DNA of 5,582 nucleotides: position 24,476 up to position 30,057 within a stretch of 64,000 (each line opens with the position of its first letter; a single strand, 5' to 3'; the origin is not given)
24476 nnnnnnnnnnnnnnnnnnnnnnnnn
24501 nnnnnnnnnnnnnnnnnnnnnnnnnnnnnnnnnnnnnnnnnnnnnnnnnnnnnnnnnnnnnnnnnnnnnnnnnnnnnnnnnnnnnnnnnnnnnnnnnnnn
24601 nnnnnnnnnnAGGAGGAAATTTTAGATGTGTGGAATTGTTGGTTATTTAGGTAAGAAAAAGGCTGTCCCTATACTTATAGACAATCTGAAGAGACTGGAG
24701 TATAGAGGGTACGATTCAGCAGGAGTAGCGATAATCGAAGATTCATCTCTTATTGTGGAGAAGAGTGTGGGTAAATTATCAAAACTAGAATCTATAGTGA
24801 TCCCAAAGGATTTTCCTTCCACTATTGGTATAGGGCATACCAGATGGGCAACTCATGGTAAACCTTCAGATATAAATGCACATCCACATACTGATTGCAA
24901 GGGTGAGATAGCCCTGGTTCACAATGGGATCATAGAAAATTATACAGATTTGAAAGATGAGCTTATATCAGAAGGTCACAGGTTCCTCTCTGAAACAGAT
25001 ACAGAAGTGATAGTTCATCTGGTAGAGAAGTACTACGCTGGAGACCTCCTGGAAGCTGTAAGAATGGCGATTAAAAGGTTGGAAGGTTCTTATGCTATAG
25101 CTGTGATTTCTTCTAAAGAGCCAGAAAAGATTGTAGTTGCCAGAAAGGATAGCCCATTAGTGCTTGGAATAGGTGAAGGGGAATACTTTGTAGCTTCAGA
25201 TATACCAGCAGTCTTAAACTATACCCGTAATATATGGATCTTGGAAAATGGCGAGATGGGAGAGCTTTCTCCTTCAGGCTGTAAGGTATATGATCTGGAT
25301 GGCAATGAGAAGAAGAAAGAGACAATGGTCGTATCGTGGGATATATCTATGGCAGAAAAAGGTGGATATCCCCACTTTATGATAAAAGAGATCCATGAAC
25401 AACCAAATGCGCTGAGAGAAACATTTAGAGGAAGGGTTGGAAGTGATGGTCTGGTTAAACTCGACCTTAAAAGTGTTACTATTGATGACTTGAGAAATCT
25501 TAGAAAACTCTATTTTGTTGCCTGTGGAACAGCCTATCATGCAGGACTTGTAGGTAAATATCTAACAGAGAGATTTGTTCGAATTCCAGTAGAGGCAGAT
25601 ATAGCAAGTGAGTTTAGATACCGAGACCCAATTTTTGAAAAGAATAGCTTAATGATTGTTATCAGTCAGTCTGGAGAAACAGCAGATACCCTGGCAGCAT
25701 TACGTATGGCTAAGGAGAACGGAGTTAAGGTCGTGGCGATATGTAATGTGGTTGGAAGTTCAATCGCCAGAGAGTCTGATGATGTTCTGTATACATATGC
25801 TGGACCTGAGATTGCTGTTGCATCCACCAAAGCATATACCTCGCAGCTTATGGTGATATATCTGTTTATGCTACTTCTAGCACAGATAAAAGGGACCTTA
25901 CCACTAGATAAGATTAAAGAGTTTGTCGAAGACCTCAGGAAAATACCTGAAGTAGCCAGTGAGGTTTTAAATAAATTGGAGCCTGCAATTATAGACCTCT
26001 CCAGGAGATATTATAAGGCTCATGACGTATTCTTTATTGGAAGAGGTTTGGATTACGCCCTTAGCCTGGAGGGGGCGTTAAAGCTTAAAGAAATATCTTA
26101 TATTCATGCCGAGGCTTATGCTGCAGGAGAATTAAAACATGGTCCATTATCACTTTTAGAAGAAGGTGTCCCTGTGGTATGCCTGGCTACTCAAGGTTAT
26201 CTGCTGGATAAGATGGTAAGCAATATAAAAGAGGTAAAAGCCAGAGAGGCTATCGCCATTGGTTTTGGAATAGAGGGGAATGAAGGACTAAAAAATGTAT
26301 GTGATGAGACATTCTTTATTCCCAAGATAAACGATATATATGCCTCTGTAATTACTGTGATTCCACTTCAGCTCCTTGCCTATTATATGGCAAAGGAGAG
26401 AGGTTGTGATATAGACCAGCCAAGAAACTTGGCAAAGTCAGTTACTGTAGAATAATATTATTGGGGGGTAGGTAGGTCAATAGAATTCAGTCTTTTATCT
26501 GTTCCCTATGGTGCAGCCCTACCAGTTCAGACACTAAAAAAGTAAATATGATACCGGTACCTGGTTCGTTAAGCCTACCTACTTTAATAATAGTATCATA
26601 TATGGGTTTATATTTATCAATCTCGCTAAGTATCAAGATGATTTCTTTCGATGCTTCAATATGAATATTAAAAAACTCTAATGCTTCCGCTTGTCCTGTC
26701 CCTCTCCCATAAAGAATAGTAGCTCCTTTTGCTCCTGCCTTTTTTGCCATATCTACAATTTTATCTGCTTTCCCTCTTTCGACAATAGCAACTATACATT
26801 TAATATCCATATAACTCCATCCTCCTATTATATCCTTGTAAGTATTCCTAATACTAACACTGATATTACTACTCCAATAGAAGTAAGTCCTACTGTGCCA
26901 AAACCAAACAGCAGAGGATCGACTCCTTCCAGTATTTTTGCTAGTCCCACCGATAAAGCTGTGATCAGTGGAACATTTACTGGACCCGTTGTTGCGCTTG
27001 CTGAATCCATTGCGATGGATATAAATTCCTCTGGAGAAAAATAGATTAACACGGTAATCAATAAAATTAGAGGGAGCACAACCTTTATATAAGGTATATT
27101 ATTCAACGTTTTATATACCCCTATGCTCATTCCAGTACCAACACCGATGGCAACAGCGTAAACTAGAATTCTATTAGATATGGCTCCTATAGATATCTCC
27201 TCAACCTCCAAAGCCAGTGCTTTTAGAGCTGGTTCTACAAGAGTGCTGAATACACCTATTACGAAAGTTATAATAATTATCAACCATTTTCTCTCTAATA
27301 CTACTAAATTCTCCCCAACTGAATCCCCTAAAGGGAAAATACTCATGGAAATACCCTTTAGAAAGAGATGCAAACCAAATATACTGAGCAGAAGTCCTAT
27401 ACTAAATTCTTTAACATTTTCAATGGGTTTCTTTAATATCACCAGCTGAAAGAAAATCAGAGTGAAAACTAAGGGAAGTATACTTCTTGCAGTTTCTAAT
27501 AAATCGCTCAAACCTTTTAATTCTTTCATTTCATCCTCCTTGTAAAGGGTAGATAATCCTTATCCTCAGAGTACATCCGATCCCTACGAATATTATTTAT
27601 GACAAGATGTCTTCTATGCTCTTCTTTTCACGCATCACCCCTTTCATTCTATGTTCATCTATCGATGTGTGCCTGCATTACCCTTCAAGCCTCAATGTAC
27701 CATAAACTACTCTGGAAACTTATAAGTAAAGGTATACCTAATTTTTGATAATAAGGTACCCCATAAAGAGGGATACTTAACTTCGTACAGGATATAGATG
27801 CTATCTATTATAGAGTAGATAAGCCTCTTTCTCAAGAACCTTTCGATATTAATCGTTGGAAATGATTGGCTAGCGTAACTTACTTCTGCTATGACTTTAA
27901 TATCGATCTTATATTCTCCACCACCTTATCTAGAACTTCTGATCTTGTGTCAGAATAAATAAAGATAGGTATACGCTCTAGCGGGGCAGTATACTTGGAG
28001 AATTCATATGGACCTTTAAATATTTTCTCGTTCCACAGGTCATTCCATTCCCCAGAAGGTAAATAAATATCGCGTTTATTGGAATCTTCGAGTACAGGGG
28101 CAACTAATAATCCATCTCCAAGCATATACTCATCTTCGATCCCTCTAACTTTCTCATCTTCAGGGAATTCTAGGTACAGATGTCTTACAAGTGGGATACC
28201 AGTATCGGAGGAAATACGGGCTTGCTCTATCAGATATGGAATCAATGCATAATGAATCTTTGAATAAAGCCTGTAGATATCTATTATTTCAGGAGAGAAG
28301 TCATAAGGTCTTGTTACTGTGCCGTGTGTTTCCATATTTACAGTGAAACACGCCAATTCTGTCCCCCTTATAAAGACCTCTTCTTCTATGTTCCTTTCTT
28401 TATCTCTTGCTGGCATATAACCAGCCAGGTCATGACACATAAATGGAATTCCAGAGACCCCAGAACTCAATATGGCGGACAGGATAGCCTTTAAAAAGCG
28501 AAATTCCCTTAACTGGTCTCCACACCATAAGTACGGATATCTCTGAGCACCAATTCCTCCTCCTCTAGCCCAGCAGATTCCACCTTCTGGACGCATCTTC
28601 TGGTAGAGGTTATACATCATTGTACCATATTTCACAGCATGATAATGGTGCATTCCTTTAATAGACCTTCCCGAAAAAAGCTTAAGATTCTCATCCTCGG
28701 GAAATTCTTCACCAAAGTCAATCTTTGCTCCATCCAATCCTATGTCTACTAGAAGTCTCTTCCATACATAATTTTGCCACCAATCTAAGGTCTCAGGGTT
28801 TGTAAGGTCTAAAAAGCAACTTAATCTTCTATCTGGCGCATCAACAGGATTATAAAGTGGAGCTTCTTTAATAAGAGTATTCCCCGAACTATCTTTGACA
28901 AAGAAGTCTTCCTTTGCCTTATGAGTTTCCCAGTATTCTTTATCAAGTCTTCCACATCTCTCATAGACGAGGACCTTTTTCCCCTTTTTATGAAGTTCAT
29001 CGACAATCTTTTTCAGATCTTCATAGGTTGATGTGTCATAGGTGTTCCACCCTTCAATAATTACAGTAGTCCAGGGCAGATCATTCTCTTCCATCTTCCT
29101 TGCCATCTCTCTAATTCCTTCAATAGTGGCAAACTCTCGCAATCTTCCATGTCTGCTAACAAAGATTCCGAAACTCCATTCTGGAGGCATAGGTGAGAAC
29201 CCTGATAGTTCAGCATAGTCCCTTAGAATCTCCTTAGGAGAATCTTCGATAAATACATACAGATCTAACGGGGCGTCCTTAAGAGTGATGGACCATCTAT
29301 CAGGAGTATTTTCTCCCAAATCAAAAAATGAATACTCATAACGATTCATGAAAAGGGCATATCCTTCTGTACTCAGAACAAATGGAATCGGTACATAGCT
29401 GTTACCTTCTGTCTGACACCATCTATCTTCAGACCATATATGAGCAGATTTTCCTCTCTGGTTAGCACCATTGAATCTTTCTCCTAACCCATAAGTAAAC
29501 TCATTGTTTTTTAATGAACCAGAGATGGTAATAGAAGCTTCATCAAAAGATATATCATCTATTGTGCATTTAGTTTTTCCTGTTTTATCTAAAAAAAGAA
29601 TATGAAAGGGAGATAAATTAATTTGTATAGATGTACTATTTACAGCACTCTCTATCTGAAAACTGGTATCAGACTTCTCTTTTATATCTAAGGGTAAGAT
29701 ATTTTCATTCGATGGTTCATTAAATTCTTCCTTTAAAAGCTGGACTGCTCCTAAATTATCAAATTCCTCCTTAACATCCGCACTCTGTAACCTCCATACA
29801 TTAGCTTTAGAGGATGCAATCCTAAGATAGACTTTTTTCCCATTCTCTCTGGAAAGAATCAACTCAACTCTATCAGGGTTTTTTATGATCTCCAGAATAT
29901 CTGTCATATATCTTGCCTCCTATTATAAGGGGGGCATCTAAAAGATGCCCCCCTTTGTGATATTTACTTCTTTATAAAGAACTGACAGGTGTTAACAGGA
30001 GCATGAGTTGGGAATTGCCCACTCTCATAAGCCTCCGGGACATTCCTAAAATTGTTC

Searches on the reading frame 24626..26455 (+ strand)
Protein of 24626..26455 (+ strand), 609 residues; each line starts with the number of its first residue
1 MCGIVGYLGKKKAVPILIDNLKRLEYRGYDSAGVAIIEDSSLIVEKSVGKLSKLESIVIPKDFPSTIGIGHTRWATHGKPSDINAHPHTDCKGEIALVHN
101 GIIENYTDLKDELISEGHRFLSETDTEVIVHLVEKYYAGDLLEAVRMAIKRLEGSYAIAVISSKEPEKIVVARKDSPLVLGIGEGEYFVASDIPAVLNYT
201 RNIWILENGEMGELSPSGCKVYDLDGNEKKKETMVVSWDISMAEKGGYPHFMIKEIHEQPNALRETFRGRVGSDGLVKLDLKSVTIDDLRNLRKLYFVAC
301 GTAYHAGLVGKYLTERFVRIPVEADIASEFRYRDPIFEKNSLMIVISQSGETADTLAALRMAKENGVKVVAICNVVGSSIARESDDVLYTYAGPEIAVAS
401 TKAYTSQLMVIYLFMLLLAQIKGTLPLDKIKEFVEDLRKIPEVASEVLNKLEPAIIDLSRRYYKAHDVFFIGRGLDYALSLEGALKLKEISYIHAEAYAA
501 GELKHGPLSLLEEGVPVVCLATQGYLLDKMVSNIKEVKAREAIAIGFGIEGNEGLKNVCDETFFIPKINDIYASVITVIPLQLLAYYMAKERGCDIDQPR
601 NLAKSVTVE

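Call 48: search_protein_families(library=pfam, proteins=[window:24626-26455:+], max_evalue=0.00001)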
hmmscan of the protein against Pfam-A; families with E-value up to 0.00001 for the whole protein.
window:24626-26455:+ (609 aa): 3 families
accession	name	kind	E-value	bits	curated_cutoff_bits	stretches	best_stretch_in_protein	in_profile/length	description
PF01380.27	SIS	-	4.2e-58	195.2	25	2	289-416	2-130/131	SIS domain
PF13522.11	GATase_6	-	1.1e-22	80.9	27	1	65-192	10-130/130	Glutamine amidotransferase domain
PF13537.11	GATase_7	-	4.6e-18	65.9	25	1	84-197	12-122/123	Glutamine amidotransferase domain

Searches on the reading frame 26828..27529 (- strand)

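Call 47: search_protein_families(library=pfam, proteins=[window:26828-27529:-], max_evalue=0.00001)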
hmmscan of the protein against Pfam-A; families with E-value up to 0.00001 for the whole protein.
window:26828-27529:- (233 aa): 1 family
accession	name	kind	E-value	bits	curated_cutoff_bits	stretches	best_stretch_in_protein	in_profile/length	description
PF07556.16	DUF1538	-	1.8e-61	207.5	22.6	1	21-230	2-211/211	Protein of unknown function (DUF1538)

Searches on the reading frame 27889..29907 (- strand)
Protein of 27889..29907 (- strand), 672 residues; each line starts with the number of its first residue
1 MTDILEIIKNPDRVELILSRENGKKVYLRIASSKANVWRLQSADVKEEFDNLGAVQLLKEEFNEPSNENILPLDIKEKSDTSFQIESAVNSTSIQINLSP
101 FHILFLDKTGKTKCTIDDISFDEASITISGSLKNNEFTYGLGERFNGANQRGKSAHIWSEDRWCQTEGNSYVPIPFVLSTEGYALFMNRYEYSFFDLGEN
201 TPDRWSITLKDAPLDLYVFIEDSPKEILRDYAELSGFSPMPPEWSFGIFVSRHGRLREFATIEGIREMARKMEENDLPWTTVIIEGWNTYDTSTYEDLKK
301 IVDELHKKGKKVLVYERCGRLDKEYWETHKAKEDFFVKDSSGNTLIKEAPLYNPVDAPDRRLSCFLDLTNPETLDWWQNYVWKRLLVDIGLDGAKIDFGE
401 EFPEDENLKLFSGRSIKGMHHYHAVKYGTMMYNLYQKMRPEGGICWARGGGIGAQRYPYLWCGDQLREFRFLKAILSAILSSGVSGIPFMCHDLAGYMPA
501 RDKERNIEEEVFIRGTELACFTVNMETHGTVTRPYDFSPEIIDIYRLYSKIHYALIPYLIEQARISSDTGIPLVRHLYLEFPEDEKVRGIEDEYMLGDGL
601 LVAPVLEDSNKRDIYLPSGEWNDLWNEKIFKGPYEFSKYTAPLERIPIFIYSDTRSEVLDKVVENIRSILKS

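Call 47: search_protein_families(library=pfam, proteins=[window:27889-29907:-], max_evalue=0.00001)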
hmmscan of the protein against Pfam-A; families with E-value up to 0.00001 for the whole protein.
window:27889-29907:- (672 aa): 3 families
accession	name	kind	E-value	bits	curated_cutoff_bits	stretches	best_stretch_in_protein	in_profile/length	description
PF01055.32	Glyco_hydro_31_2nd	-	2.7e-47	162.1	23.5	1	239-560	2-326/328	Glycosyl hydrolases family 31 TIM-barrel domain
PF21365.3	Glyco_hydro_31_3rd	-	1.1e-23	83.9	24.4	1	570-651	1-82/87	Glycosyl hydrolase family 31 C-terminal domain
PF13802.12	Gal_mutarotas_2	-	1.8e-16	61.4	27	1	29-196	3-184/184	Glycosyl hydrolase 31 N-terminal galactose mutarotase-like domain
